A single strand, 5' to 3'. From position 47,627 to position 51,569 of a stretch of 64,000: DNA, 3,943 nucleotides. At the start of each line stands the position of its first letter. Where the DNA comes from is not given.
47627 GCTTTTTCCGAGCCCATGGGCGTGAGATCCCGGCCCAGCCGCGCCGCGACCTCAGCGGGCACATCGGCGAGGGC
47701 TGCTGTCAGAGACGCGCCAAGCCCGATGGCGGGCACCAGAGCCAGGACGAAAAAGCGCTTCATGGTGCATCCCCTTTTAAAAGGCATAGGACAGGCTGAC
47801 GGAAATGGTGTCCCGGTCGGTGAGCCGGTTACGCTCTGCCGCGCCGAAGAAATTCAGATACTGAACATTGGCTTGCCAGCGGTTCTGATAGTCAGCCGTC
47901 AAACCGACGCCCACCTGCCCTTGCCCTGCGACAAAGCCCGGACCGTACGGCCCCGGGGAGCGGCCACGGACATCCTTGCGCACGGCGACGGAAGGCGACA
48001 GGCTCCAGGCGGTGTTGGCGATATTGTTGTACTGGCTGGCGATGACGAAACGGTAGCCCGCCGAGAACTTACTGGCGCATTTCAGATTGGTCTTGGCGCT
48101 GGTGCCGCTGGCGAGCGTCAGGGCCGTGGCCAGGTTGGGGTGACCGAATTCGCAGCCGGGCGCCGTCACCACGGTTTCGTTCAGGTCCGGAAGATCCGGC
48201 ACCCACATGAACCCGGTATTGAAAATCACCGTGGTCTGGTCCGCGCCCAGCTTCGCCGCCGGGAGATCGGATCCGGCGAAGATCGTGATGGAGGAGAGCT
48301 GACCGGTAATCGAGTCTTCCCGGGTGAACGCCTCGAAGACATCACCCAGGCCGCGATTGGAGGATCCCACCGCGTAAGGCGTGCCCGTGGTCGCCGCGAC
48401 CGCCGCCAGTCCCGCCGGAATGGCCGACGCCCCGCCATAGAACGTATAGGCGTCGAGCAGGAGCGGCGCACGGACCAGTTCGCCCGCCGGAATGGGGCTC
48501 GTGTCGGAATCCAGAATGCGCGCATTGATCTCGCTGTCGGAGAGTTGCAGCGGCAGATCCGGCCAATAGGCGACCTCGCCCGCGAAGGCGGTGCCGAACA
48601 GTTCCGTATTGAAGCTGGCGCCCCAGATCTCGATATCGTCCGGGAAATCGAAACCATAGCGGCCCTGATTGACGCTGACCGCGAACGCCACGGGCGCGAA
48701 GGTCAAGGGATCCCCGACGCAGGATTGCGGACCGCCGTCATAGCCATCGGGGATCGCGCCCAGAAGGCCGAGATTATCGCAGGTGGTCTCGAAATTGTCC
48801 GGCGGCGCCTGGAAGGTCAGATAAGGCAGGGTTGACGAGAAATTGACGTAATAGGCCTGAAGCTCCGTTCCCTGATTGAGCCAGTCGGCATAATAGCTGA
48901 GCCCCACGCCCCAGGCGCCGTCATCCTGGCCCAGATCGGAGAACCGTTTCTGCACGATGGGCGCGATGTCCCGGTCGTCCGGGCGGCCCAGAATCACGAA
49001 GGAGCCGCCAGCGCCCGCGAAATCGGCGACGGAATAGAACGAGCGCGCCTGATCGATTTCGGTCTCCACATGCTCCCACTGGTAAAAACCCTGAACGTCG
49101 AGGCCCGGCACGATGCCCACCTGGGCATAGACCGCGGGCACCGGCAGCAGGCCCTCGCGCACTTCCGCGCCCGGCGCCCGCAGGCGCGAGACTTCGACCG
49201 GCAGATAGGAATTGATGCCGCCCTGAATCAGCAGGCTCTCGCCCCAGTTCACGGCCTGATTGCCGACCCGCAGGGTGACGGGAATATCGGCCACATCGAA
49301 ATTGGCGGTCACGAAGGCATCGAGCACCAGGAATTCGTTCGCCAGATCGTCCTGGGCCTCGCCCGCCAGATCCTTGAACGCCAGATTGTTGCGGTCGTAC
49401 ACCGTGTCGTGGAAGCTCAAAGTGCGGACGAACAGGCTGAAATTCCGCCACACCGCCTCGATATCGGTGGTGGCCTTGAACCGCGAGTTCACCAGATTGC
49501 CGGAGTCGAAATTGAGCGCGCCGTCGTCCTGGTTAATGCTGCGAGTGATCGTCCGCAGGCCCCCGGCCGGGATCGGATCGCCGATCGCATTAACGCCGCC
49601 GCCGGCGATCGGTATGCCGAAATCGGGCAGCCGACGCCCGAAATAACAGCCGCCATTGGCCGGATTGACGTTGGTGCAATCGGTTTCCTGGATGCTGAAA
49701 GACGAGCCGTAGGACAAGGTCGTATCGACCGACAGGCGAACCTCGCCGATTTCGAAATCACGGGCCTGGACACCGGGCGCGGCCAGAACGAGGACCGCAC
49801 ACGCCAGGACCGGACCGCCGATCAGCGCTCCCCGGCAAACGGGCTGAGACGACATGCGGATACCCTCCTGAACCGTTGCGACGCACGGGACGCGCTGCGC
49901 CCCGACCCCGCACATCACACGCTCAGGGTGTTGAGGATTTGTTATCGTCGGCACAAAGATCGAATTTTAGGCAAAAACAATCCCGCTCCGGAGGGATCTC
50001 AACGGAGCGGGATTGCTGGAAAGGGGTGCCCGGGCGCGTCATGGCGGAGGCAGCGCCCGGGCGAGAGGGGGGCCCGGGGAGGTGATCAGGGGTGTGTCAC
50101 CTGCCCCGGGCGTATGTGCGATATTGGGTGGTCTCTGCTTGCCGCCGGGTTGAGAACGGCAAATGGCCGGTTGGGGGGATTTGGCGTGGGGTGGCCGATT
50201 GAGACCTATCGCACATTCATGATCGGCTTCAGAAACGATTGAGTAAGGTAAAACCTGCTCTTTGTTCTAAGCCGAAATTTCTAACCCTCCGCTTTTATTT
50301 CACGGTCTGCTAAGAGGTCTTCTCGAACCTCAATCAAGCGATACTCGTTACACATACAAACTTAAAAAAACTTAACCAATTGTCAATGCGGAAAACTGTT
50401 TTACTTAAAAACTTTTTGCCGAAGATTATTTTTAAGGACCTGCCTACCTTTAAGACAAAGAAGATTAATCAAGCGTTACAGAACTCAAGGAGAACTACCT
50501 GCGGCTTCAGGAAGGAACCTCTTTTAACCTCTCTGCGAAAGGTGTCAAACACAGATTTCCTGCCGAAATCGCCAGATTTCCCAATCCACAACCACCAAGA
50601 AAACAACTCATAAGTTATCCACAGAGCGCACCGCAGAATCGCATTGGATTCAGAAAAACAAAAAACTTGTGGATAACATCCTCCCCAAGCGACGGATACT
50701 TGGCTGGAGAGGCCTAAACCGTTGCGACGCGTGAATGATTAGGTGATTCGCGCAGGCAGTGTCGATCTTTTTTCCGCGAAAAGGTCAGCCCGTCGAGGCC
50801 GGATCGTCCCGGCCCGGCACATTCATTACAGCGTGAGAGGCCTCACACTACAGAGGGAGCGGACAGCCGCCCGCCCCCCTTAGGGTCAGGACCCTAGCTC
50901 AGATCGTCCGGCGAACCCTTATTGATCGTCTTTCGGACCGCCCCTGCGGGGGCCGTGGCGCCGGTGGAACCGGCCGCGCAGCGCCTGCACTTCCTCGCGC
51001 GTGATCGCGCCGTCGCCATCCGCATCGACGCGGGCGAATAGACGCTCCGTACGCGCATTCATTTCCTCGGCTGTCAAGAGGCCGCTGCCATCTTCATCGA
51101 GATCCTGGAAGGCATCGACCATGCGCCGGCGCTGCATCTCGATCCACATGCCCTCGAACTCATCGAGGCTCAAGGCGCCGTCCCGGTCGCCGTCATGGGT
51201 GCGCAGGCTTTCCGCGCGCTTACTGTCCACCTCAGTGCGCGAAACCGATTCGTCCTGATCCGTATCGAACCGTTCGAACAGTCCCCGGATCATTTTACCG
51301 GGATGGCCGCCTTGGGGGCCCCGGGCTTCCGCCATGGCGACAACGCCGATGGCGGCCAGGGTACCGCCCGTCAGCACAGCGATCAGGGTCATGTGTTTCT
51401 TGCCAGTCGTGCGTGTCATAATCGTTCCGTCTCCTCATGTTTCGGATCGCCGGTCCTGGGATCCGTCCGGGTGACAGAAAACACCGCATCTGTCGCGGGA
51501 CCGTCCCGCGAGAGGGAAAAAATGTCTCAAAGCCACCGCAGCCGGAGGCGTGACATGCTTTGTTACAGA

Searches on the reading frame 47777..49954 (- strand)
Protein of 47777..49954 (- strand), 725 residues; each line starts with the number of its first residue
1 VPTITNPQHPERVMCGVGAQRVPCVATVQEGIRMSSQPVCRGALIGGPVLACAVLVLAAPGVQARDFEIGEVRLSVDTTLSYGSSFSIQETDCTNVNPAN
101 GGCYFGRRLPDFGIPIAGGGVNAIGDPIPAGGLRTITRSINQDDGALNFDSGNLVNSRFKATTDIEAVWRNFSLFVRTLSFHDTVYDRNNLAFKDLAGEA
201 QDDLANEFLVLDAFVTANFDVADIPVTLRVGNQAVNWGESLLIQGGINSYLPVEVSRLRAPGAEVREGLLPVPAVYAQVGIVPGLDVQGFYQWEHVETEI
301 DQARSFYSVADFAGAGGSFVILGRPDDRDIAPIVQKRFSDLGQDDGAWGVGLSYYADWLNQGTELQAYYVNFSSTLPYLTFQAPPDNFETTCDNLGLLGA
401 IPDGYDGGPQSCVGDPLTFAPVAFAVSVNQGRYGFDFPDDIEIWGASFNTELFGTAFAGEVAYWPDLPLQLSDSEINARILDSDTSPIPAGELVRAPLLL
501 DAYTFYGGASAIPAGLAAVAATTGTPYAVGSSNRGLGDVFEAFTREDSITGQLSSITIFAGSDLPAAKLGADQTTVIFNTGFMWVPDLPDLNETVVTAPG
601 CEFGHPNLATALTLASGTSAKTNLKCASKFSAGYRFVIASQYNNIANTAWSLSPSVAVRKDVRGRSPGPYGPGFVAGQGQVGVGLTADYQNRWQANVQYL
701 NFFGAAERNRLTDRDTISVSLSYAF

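Call 63: search_protein_families(library=pfam, proteins=[window:47777-49954:-], max_evalue=0.001)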
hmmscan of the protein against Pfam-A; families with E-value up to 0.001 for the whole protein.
window:47777-49954:- (725 aa): 1 family
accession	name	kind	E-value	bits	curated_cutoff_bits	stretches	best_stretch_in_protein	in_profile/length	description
PF06980.17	DUF1302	-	7.2e-142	474.6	23.2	1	49-725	5-541/541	Protein of unknown function (DUF1302)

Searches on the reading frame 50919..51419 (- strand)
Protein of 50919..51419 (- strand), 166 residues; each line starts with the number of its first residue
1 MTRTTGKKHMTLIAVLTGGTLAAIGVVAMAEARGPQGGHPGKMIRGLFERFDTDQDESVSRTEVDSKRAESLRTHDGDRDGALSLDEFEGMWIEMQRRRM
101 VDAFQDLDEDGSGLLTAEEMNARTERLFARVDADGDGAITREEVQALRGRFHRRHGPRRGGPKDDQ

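Call 63: search_protein_families(library=pfam, proteins=[window:50919-51419:-], max_evalue=0.001)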
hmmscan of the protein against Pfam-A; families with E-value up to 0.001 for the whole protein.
window:50919-51419:- (166 aa): 5 families
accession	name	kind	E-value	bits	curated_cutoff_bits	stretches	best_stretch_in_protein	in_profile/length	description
PF13405.12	EF-hand_6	-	1.7e-17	61.8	25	0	125-146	3-24/30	EF-hand domain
PF00036.39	EF-hand_1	-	2.7e-17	61.4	25.4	1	125-146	3-24/29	EF hand domain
PF13202.12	EF-hand_5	-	6.9e-16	57.3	25.9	1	127-146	4-23/25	EF hand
PF13499.12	EF-hand_7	-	3e-15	56.8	30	0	125-160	5-34/67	EF-hand domain pair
PF13833.12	EF-hand_8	-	0.00014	22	28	0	73-91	32-50/54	EF-hand domain pair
